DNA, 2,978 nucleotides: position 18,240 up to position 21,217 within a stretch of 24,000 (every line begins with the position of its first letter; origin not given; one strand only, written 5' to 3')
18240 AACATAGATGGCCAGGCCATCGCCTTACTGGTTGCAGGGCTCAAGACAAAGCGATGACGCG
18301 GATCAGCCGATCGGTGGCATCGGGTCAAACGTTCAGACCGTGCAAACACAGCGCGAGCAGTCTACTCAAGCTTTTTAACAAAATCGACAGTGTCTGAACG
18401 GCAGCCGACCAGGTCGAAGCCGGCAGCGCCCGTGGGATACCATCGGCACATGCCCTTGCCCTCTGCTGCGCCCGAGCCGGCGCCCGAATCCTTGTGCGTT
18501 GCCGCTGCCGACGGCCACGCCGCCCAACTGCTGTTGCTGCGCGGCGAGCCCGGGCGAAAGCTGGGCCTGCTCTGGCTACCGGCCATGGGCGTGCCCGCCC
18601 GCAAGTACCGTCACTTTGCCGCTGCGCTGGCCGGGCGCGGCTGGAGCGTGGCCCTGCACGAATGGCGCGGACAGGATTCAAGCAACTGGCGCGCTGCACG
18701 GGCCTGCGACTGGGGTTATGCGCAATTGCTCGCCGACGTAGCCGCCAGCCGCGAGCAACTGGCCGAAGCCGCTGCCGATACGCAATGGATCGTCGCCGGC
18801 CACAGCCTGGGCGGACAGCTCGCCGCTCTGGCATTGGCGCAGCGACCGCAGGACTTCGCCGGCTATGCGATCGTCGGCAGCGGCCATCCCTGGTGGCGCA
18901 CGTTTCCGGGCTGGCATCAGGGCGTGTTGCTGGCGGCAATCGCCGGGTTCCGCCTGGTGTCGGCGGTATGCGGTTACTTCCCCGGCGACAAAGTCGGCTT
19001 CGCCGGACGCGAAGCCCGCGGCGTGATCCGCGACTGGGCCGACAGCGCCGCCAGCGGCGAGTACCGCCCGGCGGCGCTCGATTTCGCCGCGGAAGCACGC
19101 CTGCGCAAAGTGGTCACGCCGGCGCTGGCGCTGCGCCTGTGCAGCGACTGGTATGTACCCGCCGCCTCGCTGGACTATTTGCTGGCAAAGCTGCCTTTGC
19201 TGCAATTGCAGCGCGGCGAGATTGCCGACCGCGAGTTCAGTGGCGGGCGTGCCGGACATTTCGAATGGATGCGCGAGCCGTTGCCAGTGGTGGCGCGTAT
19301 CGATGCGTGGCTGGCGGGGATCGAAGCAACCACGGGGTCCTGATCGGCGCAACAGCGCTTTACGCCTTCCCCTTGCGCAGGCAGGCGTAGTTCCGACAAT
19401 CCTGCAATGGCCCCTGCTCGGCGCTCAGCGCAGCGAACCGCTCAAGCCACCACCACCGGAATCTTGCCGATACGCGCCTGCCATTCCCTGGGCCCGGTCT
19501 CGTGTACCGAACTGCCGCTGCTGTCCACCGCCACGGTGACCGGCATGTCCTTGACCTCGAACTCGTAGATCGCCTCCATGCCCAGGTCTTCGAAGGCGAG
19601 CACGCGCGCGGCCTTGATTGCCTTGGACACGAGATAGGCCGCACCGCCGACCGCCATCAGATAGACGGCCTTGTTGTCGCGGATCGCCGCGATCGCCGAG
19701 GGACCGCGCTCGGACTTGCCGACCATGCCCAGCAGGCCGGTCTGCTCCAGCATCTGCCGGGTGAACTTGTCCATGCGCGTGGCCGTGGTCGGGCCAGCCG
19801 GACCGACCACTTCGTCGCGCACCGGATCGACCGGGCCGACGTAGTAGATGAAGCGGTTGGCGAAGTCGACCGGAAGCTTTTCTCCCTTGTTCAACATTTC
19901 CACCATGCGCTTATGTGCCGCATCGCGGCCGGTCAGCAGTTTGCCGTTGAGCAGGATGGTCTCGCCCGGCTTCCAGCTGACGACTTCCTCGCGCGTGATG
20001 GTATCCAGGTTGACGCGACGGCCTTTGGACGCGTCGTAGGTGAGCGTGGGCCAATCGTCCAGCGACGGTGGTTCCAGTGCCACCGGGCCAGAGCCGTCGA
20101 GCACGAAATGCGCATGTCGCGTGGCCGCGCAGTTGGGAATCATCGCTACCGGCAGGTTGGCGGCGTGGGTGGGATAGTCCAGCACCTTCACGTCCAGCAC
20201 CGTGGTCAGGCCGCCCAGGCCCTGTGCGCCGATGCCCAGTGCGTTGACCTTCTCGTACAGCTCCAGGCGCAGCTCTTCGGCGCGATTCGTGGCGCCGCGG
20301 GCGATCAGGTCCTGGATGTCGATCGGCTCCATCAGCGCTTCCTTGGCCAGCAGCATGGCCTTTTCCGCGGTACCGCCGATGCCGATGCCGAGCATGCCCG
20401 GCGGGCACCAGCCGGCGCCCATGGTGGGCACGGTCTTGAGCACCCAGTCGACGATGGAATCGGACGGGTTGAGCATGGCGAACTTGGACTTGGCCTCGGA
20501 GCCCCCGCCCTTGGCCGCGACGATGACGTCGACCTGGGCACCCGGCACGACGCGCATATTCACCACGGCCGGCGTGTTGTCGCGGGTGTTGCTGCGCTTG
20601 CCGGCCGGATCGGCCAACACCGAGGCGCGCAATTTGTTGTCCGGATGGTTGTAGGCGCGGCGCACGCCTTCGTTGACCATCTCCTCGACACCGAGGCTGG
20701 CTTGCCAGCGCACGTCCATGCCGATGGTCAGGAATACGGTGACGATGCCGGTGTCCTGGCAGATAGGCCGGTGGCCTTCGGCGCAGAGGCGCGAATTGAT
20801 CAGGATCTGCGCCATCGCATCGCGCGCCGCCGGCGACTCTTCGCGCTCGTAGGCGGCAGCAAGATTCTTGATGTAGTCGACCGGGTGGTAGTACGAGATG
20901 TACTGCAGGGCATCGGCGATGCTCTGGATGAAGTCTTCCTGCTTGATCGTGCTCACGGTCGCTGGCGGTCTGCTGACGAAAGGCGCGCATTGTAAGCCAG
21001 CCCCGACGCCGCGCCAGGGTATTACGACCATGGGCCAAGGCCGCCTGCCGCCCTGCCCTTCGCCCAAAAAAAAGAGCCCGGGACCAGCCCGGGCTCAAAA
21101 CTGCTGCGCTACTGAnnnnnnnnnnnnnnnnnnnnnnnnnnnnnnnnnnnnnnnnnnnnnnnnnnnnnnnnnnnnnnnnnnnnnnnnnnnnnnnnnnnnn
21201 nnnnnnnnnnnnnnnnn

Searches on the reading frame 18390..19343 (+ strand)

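Call 11: search_protein_families(library=pfam, proteins=[window:18390-19343:+], max_evalue=0.01)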
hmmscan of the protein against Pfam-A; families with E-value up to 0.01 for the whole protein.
window:18390-19343:+ (317 aa): 8 families
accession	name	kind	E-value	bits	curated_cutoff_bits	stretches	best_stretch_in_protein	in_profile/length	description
PF12146.15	Hydrolase_4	-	7.2e-13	48.8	27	1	70-168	17-113/239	Serine aminopeptidase, S33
PF00561.26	Abhydrolase_1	-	3.6e-08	33.8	25.8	1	72-175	15-123/245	alpha/beta hydrolase fold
PF00326.27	Peptidase_S9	-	2.8e-05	24.2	22.6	1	75-161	5-94/213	Prolyl oligopeptidase family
PF05577.18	Peptidase_S28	-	0.0006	19.2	25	1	111-158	90-140/434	Serine carboxypeptidase S28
PF01764.32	Lipase_3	-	0.0017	18.7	22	1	113-148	45-80/140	Lipase (class 3)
PF20408.4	Abhydrolase_11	-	0.0032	17.7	27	1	74-163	21-106/193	Alpha/beta hydrolase domain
PF12695.13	Abhydrolase_5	-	0.007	16.6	27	0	123-149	48-75/164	Alpha/beta hydrolase family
PF00756.26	Esterase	-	0.0098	16.1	22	0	133-176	117-166/251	Putative esterase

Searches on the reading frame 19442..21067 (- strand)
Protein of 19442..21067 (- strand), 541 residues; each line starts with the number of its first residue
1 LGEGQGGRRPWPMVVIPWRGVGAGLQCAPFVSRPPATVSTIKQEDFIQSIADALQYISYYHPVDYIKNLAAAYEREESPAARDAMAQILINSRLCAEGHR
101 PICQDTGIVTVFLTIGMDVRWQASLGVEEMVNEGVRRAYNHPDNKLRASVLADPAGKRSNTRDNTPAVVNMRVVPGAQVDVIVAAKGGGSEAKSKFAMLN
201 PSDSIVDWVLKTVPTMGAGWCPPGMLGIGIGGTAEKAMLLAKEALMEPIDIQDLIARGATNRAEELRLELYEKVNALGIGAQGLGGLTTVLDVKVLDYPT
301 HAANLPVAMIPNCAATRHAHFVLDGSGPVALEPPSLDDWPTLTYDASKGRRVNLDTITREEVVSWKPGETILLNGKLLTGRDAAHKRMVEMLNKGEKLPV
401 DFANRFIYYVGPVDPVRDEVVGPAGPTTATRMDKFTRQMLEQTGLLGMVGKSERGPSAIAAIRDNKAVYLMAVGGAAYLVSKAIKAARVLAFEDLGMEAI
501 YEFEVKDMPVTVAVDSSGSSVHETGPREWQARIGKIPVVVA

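Call 11: search_protein_families(library=pfam, proteins=[window:19442-21067:-], max_evalue=0.01)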
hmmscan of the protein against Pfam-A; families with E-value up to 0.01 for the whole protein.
window:19442-21067:- (541 aa): 2 families
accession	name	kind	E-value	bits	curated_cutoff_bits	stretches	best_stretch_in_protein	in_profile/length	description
PF05681.19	Fumerase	-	1.4e-95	320.2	25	1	48-321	2-269/270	Fumarate hydratase (Fumerase)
PF05683.17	Fumerase_C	-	1.2e-85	286.5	22.2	1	325-524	1-204/205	Fumarase C-terminus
